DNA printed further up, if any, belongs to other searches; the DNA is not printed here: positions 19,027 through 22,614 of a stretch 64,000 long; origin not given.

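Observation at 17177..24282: Two-gene operon of extreme Cys/Asp-rich lipoproteins, divergent from an outer-membrane barrel gene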

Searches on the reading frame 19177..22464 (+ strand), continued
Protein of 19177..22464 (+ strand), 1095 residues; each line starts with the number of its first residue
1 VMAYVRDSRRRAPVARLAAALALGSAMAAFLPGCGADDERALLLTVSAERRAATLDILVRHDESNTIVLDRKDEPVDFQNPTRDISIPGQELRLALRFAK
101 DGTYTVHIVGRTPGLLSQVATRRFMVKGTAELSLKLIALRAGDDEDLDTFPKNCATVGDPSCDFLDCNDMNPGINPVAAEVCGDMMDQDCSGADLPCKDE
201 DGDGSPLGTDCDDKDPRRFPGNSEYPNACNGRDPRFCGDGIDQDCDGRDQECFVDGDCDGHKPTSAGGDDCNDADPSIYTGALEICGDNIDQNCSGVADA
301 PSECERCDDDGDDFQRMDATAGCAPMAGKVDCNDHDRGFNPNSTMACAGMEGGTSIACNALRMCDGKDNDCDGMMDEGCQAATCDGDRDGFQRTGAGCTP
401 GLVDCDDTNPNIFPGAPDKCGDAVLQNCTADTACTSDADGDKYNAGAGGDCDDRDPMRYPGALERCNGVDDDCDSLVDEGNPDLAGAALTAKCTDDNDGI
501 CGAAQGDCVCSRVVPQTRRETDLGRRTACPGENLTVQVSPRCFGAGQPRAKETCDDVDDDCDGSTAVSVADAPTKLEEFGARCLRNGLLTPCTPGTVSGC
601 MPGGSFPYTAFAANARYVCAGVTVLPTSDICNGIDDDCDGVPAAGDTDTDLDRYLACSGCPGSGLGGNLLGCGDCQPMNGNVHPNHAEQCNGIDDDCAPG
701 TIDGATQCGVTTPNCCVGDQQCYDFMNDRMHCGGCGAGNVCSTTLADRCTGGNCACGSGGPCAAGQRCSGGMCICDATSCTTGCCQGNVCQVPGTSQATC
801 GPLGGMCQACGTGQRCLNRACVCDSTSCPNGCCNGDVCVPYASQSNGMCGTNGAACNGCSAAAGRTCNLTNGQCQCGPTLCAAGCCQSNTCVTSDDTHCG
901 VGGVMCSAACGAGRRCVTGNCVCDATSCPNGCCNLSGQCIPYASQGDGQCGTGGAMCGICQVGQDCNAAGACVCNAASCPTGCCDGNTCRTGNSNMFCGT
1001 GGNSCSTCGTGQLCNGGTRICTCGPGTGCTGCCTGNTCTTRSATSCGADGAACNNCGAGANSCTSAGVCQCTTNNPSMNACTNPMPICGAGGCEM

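Call 37: find_encoding_contigs(protein=P0260, flank=10000, max_places=1)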
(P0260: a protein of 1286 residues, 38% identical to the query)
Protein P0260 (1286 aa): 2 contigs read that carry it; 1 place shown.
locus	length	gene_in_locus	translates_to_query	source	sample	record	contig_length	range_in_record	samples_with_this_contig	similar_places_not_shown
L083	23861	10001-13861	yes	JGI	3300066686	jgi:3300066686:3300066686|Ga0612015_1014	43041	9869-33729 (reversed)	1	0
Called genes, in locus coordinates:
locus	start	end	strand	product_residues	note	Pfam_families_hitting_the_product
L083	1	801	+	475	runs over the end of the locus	-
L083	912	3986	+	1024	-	PF13181:TPR_8 (faint), PF14559:TPR_19 (weak)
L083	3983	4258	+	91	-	-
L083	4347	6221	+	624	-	-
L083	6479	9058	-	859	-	PF13432:TPR_16 (weak), PF00515:TPR_1 (weak), PF07719:TPR_2 (weak), PF13414:TPR_11 (weak), PF13428:TPR_14 (weak), PF13432:TPR_16, PF23914:TPR_CcmH_CycH (weak), PF14561:TPR_20, +6 more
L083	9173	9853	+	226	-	PF02586:SRAP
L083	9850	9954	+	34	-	-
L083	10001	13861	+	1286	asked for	PF11617:Cu-binding_MopE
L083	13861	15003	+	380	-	PF11617:Cu-binding_MopE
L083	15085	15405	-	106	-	-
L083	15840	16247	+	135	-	-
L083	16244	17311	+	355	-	PF00933:Glyco_hydro_3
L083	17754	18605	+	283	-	PF01555:N6_N4_Mtase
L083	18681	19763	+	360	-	PF20030:bpMoxR, PF00004:AAA (faint), PF07726:AAA_3, PF07728:AAA_5, PF17863:AAA_lid_2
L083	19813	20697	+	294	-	PF01882:DUF58, PF05762:VWA_CoxE, PF13519:VWA_2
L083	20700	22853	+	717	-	PF07584:BatA, PF13519:VWA_2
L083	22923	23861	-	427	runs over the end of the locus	PF00079:Serpin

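Call 38: find_encoding_contigs(protein=P0257, flank=10000, max_places=1)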
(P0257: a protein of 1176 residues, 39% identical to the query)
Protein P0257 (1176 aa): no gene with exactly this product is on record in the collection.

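Call 51: find_encoding_contigs(protein=P0250, flank=8000, max_places=1)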
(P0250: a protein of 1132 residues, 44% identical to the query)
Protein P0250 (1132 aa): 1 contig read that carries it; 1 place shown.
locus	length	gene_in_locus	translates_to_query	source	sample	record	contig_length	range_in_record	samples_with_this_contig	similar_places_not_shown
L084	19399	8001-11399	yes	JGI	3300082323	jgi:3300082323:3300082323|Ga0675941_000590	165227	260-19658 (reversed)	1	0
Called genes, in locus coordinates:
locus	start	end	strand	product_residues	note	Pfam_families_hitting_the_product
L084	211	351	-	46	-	-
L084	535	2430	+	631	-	PF03417:AAT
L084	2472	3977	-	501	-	PF07714:PK_Tyr_Ser-Thr (weak), PF00069:Pkinase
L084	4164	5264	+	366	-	PF16697:Yop-YscD_cpl, PF00498:FHA, PF10571:UPF0547 (weak), PF07238:PilZ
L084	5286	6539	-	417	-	PF00464:SHMT, PF01212:Beta_elim_lyase (weak)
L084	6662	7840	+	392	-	PF13439:Glyco_transf_4, PF13579:Glyco_trans_4_4, PF13692:Glyco_trans_1_4, PF00534:Glycos_transf_1, PF20706:GT4-conflict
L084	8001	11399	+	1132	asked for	PF11617:Cu-binding_MopE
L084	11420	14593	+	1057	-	PF01144:CoA_trans, PF16957:Mal_decarbox_Al (faint), PF01144:CoA_trans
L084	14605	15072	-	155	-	-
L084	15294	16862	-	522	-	PF04616:Glyco_hydro_43 (faint), PF13088:BNR_2 (weak)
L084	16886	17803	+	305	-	-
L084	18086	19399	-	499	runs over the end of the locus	PF00083:Sugar_tr, PF13347:MFS_2 (faint), PF07690:MFS_1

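Call 52: find_encoding_contigs(protein=P0243, flank=8000, max_places=1)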
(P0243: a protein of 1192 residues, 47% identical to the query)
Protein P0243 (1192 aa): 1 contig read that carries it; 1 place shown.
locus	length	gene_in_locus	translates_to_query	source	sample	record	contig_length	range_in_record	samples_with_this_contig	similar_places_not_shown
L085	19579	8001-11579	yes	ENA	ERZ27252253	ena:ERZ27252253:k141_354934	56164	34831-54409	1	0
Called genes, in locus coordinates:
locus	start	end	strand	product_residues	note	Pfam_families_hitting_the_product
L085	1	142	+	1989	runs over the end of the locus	PF13205:Big_5 (weak), PF11974:bMG3, PF01835:MG2, PF17972:bMG5 (faint), PF07703:A2M_BRD, PF00207:A2M, PF07678:TED_complement (weak), PF17973:bMG10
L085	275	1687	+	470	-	PF03965:Penicillinase_R (weak), PF22168:DIP2311-like_C (weak), PF02661:Fic (weak)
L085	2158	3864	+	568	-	PF03417:AAT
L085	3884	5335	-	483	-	PF07714:PK_Tyr_Ser-Thr, PF00069:Pkinase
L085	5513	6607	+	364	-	PF16697:Yop-YscD_cpl, PF00498:FHA, PF10571:UPF0547 (weak), PF07238:PilZ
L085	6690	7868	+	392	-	PF13439:Glyco_transf_4, PF13579:Glyco_trans_4_4, PF00534:Glycos_transf_1, PF13692:Glyco_trans_1_4, PF20706:GT4-conflict (weak)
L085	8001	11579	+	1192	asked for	PF11617:Cu-binding_MopE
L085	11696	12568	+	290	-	PF16697:Yop-YscD_cpl (weak), PF00498:FHA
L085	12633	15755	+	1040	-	PF01144:CoA_trans, PF16957:Mal_decarbox_Al (weak), PF01144:CoA_trans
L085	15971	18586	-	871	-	PF00801:PKD (weak)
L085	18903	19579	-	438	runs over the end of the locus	PF01609:DDE_Tnp_1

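Call 53: find_encoding_contigs(protein=P0264, flank=8000, max_places=1)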
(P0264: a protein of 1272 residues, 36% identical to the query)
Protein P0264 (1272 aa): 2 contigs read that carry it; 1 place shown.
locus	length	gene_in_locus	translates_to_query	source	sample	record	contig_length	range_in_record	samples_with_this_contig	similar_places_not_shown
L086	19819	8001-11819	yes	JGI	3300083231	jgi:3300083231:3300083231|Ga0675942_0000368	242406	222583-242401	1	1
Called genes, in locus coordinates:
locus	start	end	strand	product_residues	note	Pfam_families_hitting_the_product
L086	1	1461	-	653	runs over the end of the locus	PF09822:ABC_transp_aux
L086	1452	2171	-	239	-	PF01061:ABC2_membrane, PF12679:ABC2_membrane_2, PF12730:ABC2_membrane_4 (weak), PF12698:ABC2_membrane_3, PF13346:ABC2_membrane_5 (weak)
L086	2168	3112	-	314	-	PF00005:ABC_tran, PF13304:AAA_21 (faint)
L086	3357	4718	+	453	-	-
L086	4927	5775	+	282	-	-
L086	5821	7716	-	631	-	-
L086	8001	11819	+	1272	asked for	PF11617:Cu-binding_MopE (weak)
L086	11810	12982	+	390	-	PF11617:Cu-binding_MopE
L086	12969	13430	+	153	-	-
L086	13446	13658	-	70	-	-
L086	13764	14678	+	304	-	-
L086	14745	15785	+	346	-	PF20030:bpMoxR, PF07726:AAA_3, PF07728:AAA_5, PF17863:AAA_lid_2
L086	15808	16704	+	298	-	PF01882:DUF58, PF00092:VWA (weak), PF13519:VWA_2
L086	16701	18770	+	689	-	PF07584:BatA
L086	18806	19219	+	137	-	PF17775:YchJ_M-like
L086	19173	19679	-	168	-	-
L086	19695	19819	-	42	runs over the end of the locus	?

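Call 54: find_encoding_contigs(protein=P0275, flank=8000, max_places=1)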
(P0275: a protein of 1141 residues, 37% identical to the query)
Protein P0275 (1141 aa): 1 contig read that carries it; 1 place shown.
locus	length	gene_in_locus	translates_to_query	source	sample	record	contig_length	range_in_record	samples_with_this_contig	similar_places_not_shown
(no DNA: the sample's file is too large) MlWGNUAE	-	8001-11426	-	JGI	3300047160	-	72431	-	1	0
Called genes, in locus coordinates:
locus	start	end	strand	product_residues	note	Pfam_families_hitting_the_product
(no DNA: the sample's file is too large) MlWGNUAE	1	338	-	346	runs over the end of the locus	PF00933:Glyco_hydro_3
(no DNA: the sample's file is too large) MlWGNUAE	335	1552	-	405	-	-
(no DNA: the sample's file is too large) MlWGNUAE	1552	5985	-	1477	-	PF11617:Cu-binding_MopE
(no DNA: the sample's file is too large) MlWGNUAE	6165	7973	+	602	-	-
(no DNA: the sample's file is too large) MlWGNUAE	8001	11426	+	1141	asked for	PF11617:Cu-binding_MopE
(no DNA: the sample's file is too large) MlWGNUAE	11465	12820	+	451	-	PF18073:Zn_ribbon_LapB, PF13481:AAA_25, PF03796:DnaB_C (weak), PF06745:ATPase, PF13191:AAA_16 (weak), PF23442:DUF7125 (weak)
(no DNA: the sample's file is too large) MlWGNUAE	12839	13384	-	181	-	-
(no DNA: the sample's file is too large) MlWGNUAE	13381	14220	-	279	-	-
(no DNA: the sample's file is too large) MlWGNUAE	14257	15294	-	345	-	-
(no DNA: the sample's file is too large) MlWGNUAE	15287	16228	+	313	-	PF02574:S-methyl_trans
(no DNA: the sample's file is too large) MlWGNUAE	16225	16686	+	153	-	-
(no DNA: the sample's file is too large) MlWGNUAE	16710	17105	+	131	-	-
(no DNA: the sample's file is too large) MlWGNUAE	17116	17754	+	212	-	PF01121:CoaE (faint), PF06414:Zeta_toxin (weak), PF00485:PRK, PF13238:AAA_18 (weak)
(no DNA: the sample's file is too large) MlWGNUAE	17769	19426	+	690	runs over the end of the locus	PF22977:WHD, PF00004:AAA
